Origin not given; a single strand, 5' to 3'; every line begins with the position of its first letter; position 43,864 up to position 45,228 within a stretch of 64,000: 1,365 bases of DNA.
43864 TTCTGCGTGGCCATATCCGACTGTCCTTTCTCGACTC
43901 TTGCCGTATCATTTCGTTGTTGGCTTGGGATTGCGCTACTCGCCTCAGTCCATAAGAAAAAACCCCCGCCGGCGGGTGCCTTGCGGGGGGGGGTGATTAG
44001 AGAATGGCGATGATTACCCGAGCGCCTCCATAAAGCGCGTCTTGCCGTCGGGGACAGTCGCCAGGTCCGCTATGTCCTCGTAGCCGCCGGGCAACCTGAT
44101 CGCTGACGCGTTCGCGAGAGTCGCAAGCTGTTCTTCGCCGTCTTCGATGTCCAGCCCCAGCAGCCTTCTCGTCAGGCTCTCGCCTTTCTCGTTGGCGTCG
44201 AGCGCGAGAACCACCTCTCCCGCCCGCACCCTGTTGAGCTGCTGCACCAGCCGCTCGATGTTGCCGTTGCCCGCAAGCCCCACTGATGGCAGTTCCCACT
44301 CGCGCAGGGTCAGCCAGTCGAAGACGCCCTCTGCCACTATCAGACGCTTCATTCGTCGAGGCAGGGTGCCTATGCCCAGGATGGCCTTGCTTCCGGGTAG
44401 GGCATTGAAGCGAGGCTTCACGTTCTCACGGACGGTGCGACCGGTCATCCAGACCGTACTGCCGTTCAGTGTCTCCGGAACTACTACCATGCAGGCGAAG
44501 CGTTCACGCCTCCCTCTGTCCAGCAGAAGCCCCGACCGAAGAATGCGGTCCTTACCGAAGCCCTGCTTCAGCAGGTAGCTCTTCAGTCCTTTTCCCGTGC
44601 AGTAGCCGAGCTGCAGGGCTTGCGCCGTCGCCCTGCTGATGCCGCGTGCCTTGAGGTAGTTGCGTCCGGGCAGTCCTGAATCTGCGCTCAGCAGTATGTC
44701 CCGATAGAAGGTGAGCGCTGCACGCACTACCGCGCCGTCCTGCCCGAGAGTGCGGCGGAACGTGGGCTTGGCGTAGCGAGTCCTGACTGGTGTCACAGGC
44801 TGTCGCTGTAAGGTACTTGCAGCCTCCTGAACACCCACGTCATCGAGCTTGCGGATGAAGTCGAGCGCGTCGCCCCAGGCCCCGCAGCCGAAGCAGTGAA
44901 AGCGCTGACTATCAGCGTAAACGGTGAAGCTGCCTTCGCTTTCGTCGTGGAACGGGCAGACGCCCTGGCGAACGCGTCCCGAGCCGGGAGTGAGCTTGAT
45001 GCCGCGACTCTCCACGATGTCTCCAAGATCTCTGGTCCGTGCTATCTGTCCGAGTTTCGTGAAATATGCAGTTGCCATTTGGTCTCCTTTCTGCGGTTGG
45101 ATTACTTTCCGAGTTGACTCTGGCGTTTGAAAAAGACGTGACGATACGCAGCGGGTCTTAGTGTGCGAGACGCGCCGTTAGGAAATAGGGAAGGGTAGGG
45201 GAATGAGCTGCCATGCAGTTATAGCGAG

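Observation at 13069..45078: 32-kb unidirectional block mixing host-type replisome genes with mobile-element recombination and anti-restriction genes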

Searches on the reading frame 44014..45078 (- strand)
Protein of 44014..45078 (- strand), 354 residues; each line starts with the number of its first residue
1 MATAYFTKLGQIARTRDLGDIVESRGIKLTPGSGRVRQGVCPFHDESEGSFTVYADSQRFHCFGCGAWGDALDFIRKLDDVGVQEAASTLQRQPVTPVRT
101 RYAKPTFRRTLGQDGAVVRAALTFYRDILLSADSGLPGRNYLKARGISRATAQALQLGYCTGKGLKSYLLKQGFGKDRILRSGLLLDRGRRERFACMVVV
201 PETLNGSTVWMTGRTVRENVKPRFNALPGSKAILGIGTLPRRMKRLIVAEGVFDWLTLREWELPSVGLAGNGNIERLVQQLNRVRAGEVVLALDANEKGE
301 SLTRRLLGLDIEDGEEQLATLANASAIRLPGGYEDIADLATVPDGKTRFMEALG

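Call 11: search_protein_families(library=pfam, proteins=[window:44014-45078:-], max_evalue=0.01)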
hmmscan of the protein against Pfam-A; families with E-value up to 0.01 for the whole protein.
window:44014-45078:- (354 aa): 4 families
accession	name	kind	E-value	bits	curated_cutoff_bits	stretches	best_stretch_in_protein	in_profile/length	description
PF01807.25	Zn_ribbon_DnaG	-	2.6e-19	69.3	24.9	1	9-92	6-87/98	CHC2 zinc finger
PF08275.17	DNAG_N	-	1.3e-06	29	26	1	130-223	6-105/128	DNA primase catalytic core, N-terminal domain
PF13155.12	Toprim_2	-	1.5e-05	25.7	22.1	1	247-309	1-65/88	Toprim-like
PF13362.12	Toprim_3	-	0.0076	17.1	27.2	0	246-307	2-64/95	Toprim domain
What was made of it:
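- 44014..45078 (-): DnaG-type primase (CHC2 zinc finger plus Toprim); first gene of the block. Pfam hits (call 11).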

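Call 25: find_homologous_proteins(query=window:44014-45078:-)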
Query window:44014-45078:- (354 aa): 2361 proteins with E <= 0.001 among 8000 candidates; the best 120 are listed.
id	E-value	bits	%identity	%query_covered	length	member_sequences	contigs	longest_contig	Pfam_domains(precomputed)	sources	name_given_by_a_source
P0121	1.3e-232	789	100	100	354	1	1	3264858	PF08275.18,PF13155.13,PF01807.26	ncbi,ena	-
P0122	4.2e-192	656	83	100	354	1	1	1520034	PF08275.18,PF13155.13,PF01807.26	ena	-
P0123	5.0e-192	656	82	100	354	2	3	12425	PF08275.18,PF13155.13,PF01807.26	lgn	-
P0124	5.2e-190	649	82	100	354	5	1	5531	PF08275.18,PF13155.13,PF01807.26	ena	-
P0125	3.9e-189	646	82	100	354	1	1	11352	PF08275.18,PF13155.13,PF01807.26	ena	-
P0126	4.0e-189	646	82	100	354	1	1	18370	PF08275.18,PF13155.13,PF01807.26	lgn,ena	-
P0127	2.9e-188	643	82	100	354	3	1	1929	PF08275.18,PF13155.13,PF01807.26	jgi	-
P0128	3.2e-188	643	82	100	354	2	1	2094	PF08275.18,PF13155.13,PF01807.26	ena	-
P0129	6.1e-186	636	81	100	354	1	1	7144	PF08275.18,PF13155.13,PF01807.26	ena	-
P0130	9.6e-186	635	80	100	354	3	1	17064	PF08275.18,PF13155.13,PF01807.26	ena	-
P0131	1.6e-185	634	81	100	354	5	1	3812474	PF08275.18,PF13155.13,PF01807.26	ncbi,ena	-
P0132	1.8e-185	634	81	100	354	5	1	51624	PF08275.18,PF13155.13,PF01807.26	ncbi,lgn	-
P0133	4.4e-185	633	80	100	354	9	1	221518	PF08275.18,PF13155.13,PF01807.26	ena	-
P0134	6.0e-185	632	80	100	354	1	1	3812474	PF08275.18,PF13155.13,PF01807.26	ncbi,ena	-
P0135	7.8e-185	632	81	100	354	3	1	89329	PF08275.18,PF01807.26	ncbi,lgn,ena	-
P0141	2.8e-177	607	78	100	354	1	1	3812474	PF08275.18,PF13155.13,PF01807.26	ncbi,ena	-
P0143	2.2e-146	506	66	100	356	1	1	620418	PF08275.18,PF13155.13,PF01807.26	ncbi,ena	-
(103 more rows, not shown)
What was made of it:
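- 44014..45078 (-): 100% identical to P0121, which lies on a 3,264,858-bp contig (call 25).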

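Call 26: find_encoding_contigs(protein=P0121, flank=10000, max_places=2)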
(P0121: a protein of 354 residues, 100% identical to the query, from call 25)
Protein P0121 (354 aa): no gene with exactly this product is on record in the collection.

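Call 27: find_encoding_contigs(protein=P0131, flank=10000, max_places=2)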
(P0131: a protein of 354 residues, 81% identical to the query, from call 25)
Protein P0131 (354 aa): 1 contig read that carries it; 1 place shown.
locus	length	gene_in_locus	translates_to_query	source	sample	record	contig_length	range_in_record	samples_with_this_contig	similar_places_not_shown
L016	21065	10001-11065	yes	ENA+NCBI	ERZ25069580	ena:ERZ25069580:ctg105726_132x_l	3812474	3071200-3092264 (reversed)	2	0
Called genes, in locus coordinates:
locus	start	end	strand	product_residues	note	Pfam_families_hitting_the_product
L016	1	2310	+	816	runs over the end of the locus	PF01935:DUF87 (weak), PF12846:AAA_10 (faint), PF19044:P-loop_TraG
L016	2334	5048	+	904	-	-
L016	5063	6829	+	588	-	-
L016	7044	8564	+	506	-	-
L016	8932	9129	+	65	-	-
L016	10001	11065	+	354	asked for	PF01807:Zn_ribbon_DnaG, PF08275:DNAG_N (weak), PF13155:Toprim_2 (weak)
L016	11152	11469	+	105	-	-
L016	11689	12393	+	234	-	-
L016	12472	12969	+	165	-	-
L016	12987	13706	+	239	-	PF00436:SSB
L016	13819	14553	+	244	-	PF00436:SSB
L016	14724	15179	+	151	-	PF01661:Macro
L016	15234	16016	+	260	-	-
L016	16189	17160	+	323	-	-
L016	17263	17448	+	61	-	-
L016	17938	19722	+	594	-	PF00078:RVT_1, PF01348:Intron_maturas2, PF21368:AI2M-like_HNH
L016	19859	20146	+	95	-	-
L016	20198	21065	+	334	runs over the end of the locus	PF08401:ArdcN, PF18818:MPTase-PolyVal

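Call 28: find_encoding_contigs(protein=P0134, flank=10000, max_places=2)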
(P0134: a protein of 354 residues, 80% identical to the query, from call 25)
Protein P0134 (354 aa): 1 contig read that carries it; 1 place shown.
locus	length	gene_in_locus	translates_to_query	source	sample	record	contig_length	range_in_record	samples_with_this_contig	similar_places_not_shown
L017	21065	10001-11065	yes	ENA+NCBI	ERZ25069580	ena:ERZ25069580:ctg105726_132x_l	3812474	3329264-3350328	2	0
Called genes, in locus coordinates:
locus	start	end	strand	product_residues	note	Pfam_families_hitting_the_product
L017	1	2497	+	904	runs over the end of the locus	-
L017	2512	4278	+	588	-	PF13814:Replic_Relax (faint)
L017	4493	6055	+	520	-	-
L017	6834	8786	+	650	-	PF00580:UvrD-helicase, PF13245:AAA_19, PF01443:Viral_helicase1 (faint), PF13361:UvrD_C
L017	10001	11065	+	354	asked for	PF01807:Zn_ribbon_DnaG, PF08275:DNAG_N (weak), PF13155:Toprim_2 (weak)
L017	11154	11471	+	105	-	-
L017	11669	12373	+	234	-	-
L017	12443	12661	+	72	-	-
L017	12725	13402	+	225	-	PF00436:SSB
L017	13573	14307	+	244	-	PF00436:SSB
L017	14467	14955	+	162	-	PF01661:Macro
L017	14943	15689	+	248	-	-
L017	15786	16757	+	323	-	-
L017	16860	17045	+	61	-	-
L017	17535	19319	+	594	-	PF00078:RVT_1, PF01348:Intron_maturas2, PF21368:AI2M-like_HNH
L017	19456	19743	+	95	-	-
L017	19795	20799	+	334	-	PF08401:ArdcN, PF18818:MPTase-PolyVal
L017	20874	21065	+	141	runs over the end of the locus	PF08780:NTase_sub_bind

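Call 31: search_protein_families(library=pfam, proteins=[L016:1-2310:+, L016:2334-5048:+, L016:5063-6829:+, L016:7044-8564:+, L016:11152-11469:+, L016:11689-12393:+, L017:4493-6055:+], max_evalue=0.05)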
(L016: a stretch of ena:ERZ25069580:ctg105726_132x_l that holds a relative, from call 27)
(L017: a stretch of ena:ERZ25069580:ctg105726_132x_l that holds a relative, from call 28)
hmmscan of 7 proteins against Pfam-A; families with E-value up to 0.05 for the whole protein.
L016:1-2310:+ (769 aa): 3 families
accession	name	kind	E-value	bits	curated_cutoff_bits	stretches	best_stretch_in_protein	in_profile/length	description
PF19044.6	P-loop_TraG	-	2.2e-15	56.7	25.8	1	431-710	23-319/413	TraG P-loop domain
PF12846.13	AAA_10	-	1.4e-09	38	27.5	2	433-477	17-61/362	AAA-like domain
PF01935.23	DUF87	-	6.5e-07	30.1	23.2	1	440-491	26-81/220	Helicase HerA, central domain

L016:2334-5048:+ (904 aa): 1 family
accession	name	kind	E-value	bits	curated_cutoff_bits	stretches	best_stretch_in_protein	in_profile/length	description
PF12696.13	TraG-D_C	-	0.0017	18.7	22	1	693-759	3-71/126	TraM recognition site of TraD and TraG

L016:5063-6829:+ (588 aa): 5 families
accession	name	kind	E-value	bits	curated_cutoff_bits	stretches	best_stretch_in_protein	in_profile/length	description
PF13814.12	Replic_Relax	-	3.8e-08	34.1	25.3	1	385-496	79-181/191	Replication-relaxation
PF13545.12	HTH_Crp_2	-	0.00034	21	27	0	301-328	26-53/70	Crp-like helix-turn-helix domain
PF07848.18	PaaX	-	0.0022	18.6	24.8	0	299-336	25-62/70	PaaX-like protein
PF01047.28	MarR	-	0.0054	17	24.6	0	19-62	14-57/59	MarR family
PF21531.3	Rv2175c_wHTH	-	0.039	14.4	27.1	0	290-315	7-33/57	DNA-binding protein Rv2175c, wHTH domain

L016:7044-8564:+ (506 aa): 1 family
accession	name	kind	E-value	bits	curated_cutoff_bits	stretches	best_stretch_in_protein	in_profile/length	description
PF08369.16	PCP_red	-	0.0037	17.7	32.5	1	52-75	18-41/45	Proto-chlorophyllide reductase 57 kD subunit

L016:11152-11469:+ (105 aa): 0 families

L016:11689-12393:+ (234 aa): 0 families

L017:4493-6055:+ (520 aa): 0 families

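Call 38: find_encoding_contigs(protein=P0143, flank=10000, max_places=1)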
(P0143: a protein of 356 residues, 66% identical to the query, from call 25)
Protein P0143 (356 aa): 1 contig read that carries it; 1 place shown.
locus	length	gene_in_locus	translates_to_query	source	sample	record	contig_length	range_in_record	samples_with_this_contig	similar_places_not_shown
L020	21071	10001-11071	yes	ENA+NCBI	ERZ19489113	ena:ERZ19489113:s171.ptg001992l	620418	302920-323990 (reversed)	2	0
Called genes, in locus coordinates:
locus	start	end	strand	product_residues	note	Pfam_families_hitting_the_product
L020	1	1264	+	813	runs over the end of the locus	PF01935:DUF87 (weak), PF12846:AAA_10 (faint), PF19044:P-loop_TraG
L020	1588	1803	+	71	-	-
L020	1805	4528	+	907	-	-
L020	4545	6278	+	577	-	-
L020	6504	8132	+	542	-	-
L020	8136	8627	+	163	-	-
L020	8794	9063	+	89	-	-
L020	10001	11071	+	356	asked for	PF01807:Zn_ribbon_DnaG, PF08275:DNAG_N (weak), PF13155:Toprim_2 (weak)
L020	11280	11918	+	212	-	-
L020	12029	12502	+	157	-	-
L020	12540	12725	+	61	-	-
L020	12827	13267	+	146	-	-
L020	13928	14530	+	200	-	PF00565:SNase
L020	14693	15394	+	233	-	-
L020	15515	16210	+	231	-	PF00436:SSB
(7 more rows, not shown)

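Call 39: find_encoding_contigs(protein=P0122, flank=10000, max_places=1)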
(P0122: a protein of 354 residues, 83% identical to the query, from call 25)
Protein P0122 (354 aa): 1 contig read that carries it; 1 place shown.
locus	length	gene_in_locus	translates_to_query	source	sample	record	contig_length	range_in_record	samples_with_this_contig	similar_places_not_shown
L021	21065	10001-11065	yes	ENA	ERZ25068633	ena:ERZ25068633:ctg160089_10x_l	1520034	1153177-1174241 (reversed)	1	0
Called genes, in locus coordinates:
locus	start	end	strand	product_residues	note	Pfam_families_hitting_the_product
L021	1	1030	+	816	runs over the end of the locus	PF01935:DUF87 (weak), PF12846:AAA_10 (faint), PF19044:P-loop_TraG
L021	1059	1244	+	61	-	-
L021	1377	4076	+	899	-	-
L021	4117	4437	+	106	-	-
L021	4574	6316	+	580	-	PF13814:Replic_Relax (faint)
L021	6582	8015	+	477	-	-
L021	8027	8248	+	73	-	-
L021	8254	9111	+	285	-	-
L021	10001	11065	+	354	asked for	PF01807:Zn_ribbon_DnaG, PF08275:DNAG_N (weak), PF13155:Toprim_2 (weak)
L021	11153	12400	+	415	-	PF00436:SSB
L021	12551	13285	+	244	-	PF00436:SSB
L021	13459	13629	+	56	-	-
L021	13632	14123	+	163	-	PF01661:Macro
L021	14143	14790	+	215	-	-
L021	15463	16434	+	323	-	-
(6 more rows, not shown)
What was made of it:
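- P-loop_TraG at 56.7 bits and Replic_Relax at 34.1 bits are both above their cut-offs (calls 27, 28, 31, 38, 39). In all four T4SS-bearing copies the cassette abuts the leader and primase (calls 27, 28, 38, 39).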

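Call 83: search_dna_similar(query=L016:5063-6829:+, collection=plasmids, mode=protein, max_rows=12)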
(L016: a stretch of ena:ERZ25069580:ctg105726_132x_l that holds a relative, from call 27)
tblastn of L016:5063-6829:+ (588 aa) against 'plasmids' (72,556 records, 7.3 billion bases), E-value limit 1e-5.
No match.
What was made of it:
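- It has no match in PLSDB (call 83).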

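Call 84: search_dna_similar(query=L016:1-2310:+, collection=plasmids, mode=protein, max_rows=12, max_evalue=0.001)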
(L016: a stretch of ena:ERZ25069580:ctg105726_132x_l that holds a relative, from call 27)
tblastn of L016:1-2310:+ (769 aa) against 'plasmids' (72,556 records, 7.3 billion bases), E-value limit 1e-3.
The search stops at 5000 records and this limit was reached: more records match than are counted here, and every count below describes the 5000 best-scoring records only.
Records with a match: at least 5000; places in all: 5052; records where one place covers at least 80% of the query: 1.
Best place of each record, by identity: <60% 5000.
By first word of the organism name: Escherichia 2380; Klebsiella 397; Salmonella 332; Bacillus 322; Staphylococcus 175; Enterobacter 172; Enterococcus 156; Shigella 115; Lactiplantibacillus 92; Citrobacter 75; and 175 more.
By predicted mobility (MOB-suite, as given by PLSDB): conjugative 4306; non-mobilizable 538; mobilizable 156.
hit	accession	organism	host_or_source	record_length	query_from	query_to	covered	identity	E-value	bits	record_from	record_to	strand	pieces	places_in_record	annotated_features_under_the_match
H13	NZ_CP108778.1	Embleya sp. NBC_00896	-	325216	233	762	69%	30.7%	2e-56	217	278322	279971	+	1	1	ATP-binding protein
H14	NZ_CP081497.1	Streptomyces sp. BHT-5-2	whole organism,plant soil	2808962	245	762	67%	30.7%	3e-54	211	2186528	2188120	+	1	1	none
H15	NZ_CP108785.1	Embleya sp. NBC_00888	-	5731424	239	742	66%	30.7%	2e-49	196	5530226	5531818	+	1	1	none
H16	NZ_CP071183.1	Alicyclobacillus mengziensis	water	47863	70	708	83%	22.8%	1e-15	89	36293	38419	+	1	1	hypothetical protein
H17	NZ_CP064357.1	Miltoncostaea oceani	pure culture,marine sediment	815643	234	767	69%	25.6%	2e-35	153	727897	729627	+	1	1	DUF87 domain-containing protein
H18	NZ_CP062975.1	Pontibacillus sp. ALD_SL1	mangrove mud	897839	236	761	68%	24.9%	2e-48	193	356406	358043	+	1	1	VirB4-like conjugal transfer ATPase, CD1110 family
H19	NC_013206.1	Alicyclobacillus acidocaldarius subsp. acidocaldarius DSM ...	-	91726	218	739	68%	24.7%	3e-27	127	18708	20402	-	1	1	DUF87 domain-containing protein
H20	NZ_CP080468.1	Alicyclobacillus acidoterrestris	Pure culture,soil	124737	235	739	66%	25.5%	8e-29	132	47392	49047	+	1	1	DUF87 domain-containing protein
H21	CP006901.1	Clostridium botulinum Prevot_594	Isolate microbial culture,ham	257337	210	762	72%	23.1%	2e-33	147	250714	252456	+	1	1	AAA-like domain protein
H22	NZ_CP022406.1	Clostridium sporogenes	-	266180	210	762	72%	23.1%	2e-33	146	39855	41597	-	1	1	ATP-binding protein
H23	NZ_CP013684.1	Clostridium botulinum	Microbial isolate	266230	210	762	72%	23.1%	2e-33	146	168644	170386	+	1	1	ATP-binding protein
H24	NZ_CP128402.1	Candidatus Chlorohelix allophototropha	Single colony of Candidatus Chlorohelix ...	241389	236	746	56%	29.8%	3e-26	191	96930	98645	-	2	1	DUF87 domain-containing protein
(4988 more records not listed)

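Call 89: search_solved_structures(query=L016:2334-5048:+, max_evalue=1)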
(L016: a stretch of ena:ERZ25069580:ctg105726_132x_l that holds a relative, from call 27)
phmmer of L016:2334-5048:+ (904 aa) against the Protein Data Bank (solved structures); distinct sequences matched with E-value up to 1: 0.

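Call 91: search_solved_structures(query=A5, max_evalue=5)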
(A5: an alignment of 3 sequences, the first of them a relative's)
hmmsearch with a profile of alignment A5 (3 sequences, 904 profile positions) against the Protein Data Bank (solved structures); distinct sequences matched with E-value up to 5: 4.
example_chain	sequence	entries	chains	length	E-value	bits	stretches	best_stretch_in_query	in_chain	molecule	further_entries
2l8s_A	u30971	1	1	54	0.25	12.2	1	236-269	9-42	Integrin alpha-1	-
4d5r_A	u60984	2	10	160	1.7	9.5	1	571-651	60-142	A49 | PROTEIN A49R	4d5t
4d5s_A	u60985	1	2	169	1.9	9.3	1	571-651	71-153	A49R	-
7w1m_H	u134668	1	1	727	2.8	8.7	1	858-897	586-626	Transcriptional repressor CTCF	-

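Call 92: search_dna_similar(query=L016:2334-5048:+, collection=plasmids, mode=protein, max_rows=12, max_evalue=0.001)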
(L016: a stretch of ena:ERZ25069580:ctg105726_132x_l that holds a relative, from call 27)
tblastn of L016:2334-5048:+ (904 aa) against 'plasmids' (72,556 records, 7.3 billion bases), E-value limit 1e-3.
Records with a match: 108; places in all: 110; records where one place covers at least 80% of the query: 0.
Best place of each record, by identity: <60% 108.
By first word of the organism name: Streptomyces 27; Bacillus 23; Staphylococcus 23; Haladaptatus 4; Kitasatospora 2; Embleya 2; Halorubrum 2; Halalkalicoccus 2; Macrococcus 2; Metabacillus 1; and 20 more.
By predicted mobility (MOB-suite, as given by PLSDB): non-mobilizable 97; mobilizable 9; conjugative 2.
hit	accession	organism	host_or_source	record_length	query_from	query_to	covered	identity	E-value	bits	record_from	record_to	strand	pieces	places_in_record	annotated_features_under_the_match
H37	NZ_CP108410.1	Kitasatospora sp. NBC_01300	-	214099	304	794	54%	27.2%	2e-8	67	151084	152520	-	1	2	ATP/GTP-binding protein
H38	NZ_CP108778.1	Embleya sp. NBC_00896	-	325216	364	822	51%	28.2%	2e-29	135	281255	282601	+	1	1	type IV secretory system conjugative DNA transfer family protein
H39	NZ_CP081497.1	Streptomyces sp. BHT-5-2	whole organism,plant soil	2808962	366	827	51%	28.0%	5e-26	124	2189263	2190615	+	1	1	none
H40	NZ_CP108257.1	Streptomyces sp. NBC_00057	-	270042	288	759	52%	27.0%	2e-6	60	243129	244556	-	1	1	hypothetical protein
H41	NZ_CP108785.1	Embleya sp. NBC_00888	-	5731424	367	820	50%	27.9%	3e-26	124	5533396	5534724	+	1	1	none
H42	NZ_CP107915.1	Streptomyces sp. NBC_00445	-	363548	300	801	56%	25.0%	2e-11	76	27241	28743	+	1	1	ATP/GTP-binding protein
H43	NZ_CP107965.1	Kitasatospora sp. NBC_00374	-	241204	267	792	58%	23.3%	4e-7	62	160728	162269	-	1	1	ATP/GTP-binding protein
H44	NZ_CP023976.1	Streptomyces alboflavus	cell culture,peony rhizosphere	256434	295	801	56%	23.5%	3e-5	56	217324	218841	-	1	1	ATP/GTP-binding protein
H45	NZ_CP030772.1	Streptomyces sp. YIM 121038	pure culture,soil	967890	295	801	56%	23.5%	8e-5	54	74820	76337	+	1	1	ATP/GTP-binding protein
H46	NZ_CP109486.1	Streptomyces sp. NBC_01445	-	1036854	368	797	48%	26.8%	5e-9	68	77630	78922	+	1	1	record has no annotation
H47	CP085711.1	Bacillus sp. F19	single cell,soil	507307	367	816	50%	25.3%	2e-19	102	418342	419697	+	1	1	DUF87 domain-containing protein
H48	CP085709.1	Bacillus sp. CMF21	single cell,soil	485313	367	816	50%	25.3%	3e-19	101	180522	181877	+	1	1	DUF87 domain-containing protein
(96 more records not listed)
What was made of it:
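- Closest known: T4SS-type ICEs and conjugative plasmids of monoderm bacteria. Different: Identity is only 25-31% (calls 84, 92).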

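Call 93: get_annotated_region(hit=H38, flank=14000)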
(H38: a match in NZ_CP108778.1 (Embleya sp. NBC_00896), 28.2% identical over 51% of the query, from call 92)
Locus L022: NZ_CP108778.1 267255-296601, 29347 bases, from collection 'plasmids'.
description: Embleya sp. NBC_00896 plasmid unnamed2, complete sequence
organism: Embleya sp. NBC_00896 (NCBI taxid 2975961)
taxonomy: Bacteria; Actinomycetota; Actinomycetes; Kitasatosporales; Streptomycetaceae; Embleya; Embleya sp. NBC 00896
host: -; source: -; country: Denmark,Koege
typing (MOB-suite, as given by PLSDB): non-mobilizable
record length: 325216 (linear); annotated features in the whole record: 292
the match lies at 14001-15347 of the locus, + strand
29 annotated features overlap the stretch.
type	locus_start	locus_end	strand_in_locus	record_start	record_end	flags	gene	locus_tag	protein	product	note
CDS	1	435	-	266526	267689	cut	-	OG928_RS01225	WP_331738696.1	DNA cytosine methyltransferase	-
CDS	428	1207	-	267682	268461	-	-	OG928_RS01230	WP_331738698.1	hypothetical protein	-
CDS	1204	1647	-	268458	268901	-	-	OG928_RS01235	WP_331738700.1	hypothetical protein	-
CDS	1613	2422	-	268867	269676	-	-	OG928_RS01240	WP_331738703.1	DNA cytosine methyltransferase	-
CDS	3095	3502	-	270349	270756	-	-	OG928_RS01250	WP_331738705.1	hypothetical protein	-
CDS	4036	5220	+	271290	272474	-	-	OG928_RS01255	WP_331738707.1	3'-5' exonuclease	-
CDS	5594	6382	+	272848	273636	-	-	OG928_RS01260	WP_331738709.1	hypothetical protein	-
CDS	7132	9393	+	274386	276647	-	-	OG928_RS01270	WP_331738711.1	hypothetical protein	-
CDS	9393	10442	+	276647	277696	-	-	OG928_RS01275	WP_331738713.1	PrgI family protein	-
CDS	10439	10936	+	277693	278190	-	-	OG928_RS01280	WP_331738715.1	XF1762 family protein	-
CDS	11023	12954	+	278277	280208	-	-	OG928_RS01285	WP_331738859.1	ATP-binding protein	-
CDS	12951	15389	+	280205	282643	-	-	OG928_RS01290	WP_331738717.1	type IV secretory system conjugative DNA transfer family protein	-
CDS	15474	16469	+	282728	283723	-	-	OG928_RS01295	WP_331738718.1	replication-relaxation family protein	-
CDS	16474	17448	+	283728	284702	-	-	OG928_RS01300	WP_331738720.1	NlpC/P60 family protein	-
CDS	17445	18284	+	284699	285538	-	-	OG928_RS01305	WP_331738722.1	hypothetical protein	-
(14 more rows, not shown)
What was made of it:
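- An Embleya plasmid has the same VirB4, coupling protein, replication-relaxation order (calls 84, 92, 93). Conjugation-type genes are present instead (calls 31, 92, 93).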
